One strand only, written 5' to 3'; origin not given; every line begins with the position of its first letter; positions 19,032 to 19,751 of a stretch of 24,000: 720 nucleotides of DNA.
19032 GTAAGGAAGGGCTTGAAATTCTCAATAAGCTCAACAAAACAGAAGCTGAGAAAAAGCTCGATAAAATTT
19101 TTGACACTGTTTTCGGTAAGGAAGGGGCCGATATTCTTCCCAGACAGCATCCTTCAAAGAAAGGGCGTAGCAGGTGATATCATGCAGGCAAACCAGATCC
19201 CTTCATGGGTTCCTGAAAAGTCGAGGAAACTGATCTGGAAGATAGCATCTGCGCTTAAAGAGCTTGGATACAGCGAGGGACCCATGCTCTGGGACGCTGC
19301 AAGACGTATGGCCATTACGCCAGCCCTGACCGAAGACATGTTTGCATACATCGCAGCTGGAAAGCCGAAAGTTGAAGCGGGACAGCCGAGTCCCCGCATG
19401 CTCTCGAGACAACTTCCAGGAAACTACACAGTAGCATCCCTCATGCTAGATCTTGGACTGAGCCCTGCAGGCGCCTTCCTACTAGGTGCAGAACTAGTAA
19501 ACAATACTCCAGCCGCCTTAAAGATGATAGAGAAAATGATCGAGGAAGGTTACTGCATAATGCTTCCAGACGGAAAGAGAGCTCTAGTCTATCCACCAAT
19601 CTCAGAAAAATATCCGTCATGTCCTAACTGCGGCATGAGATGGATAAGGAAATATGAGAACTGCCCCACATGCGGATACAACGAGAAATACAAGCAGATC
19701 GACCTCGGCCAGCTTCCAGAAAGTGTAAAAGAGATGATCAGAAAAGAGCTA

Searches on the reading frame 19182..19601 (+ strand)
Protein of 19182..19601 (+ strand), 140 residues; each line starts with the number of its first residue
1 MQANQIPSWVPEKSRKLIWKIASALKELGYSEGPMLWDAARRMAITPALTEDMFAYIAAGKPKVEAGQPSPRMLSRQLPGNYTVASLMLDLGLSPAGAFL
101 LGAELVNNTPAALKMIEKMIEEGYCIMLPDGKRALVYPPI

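Call 47: find_homologous_proteins(query=A6, max_evalue=0.001)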
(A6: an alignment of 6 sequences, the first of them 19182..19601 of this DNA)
Query A6 (6 sequences) (140 aa, profile of the alignment): 13 proteins with E <= 0.001 among 3506 candidates.
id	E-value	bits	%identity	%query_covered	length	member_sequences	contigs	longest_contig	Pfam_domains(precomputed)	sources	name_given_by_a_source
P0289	5.3e-60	219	84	100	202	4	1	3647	-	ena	-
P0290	9.2e-58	212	40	84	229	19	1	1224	-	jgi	jgi:hypothetical protein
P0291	1.7e-55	205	39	85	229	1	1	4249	PF13240.12,PF13248.12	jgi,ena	-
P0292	2.1e-54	201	40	85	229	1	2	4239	PF13240.12,PF13248.12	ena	-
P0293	4.2e-46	174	39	84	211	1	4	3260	PF13240.12,PF12773.14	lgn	-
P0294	1.9e-45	172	36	81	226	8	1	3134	PF13240.12,PF12773.14,PF13248.12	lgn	-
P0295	2.4e-45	172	45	93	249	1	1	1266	PF18912.7,PF13240.12,PF12773.14,PF17032.11,PF13248.12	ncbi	-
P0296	4.2e-44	168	36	85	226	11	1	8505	PF13240.12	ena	-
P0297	3.4e-43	165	48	88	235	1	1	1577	PF18912.7,PF13240.12,PF14803.12,PF12773.14,PF17032.11,PF24460.2,PF13248.12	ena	-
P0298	5.5e-43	164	42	93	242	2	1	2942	PF18912.7,PF13240.12,PF12773.14,PF17032.11,PF13248.12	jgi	jgi:hypothetical protein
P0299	1.2e-42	163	37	86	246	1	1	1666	PF13240.12,PF12773.14,PF17032.11,PF24460.2,PF13248.12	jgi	jgi:hypothetical protein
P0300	4.5e-41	158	42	86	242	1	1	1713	PF13240.12,PF12773.14,PF17032.11,PF24460.2,PF13248.12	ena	-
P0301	2.8e-40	155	36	91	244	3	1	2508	PF13240.12,PF12773.14,PF17032.11,PF13248.12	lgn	-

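Call 48: search_protein_families(library=pfam, alignment_id=A6, max_evalue=5)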
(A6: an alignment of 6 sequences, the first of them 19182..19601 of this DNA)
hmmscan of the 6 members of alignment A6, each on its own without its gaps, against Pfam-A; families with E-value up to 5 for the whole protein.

A. member 1, window:19182-19601:+ (140 aa): 0 families

B. families by the number of members that match (of 6 scanned): 0 families
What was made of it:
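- On ImmA/IrrE (M78, PF06114): No HTH family hit in six partner orthologues at E<=5 (call 48).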

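Call 63: search_solved_structures(query=A6, max_evalue=10, show_alignments=3)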
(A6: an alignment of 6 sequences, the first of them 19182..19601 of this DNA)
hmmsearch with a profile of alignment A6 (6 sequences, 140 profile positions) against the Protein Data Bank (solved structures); distinct sequences matched with E-value up to 10: 2.
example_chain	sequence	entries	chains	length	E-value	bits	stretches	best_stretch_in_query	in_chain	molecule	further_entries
1y89_A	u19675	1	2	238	0.099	15.6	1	47-80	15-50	devB protein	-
9o17_AE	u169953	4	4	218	1.3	12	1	15-62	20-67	Small ribosomal subunit protein uS4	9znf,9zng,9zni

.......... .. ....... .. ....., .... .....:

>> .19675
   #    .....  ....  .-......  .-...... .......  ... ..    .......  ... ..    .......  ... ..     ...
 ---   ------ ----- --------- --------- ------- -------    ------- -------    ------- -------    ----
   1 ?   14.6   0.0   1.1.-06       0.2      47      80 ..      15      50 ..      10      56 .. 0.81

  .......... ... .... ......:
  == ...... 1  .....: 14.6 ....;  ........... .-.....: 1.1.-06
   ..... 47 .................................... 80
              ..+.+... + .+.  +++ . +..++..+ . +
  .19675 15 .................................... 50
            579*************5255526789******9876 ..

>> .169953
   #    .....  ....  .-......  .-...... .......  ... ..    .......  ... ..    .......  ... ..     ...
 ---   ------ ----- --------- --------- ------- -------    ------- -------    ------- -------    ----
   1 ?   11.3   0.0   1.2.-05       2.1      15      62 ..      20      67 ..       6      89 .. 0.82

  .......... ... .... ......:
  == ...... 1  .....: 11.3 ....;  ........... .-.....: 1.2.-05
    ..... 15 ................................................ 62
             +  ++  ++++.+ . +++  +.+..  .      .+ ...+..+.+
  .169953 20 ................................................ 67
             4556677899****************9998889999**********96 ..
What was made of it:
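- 19182..19967 (+): Obligate partner gene, 261 aa. It has a novel N-domain (residues 1-140, nt 19182-19601), a first zinc ribbon (C147-C164, nt 19620-19676) and a double zinc ribbon (residues 204-258, nt 19791-19955). It starts 4 nt after the zincin stop codon. The N-domain has no Pfam or PDB match (calls 48, 63).
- Tried and rejected: The partner N-domain found nothing in Pfam at E<=5 or in a PDB profile search (calls 48, 63).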

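Call 69: find_encoding_contigs(protein=P0296, flank=6000, max_places=2)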
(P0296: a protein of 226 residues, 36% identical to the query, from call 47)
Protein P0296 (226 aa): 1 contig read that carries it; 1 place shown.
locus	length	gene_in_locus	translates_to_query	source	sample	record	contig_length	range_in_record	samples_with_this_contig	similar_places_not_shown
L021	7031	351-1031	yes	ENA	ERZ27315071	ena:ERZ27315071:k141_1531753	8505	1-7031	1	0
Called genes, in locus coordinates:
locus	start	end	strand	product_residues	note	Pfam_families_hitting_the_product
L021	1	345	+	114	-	?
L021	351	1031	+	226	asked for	PF13240:Zn_Ribbon_1 (weak)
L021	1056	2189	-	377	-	PF02163:Peptidase_M50, PF00571:CBS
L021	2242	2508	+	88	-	PF05239:PRC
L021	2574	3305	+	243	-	PF04446:Thg1, PF14413:Thg1C (weak)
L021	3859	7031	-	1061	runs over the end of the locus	PF00133:tRNA-synt_1, PF09334:tRNA-synt_1g, PF01406:tRNA-synt_1e (weak), PF08264:Anticodon_1, PF19302:DUF5915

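Call 70: find_encoding_contigs(protein=P0291, flank=6000, max_places=2)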
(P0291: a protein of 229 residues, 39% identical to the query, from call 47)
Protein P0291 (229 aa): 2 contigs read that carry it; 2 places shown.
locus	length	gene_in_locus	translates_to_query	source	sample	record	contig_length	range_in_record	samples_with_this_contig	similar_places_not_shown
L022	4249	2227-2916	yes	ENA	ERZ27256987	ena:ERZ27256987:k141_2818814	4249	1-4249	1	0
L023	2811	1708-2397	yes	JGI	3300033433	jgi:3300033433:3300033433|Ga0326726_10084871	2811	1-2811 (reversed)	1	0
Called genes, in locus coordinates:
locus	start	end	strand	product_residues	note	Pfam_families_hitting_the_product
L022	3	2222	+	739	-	?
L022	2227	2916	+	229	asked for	PF13240:Zn_Ribbon_1 (weak), PF13248:Zn_ribbon_3 (weak)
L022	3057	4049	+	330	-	-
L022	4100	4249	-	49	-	?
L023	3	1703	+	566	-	?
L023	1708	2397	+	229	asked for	PF13240:Zn_Ribbon_1 (weak), PF13248:Zn_ribbon_3 (weak)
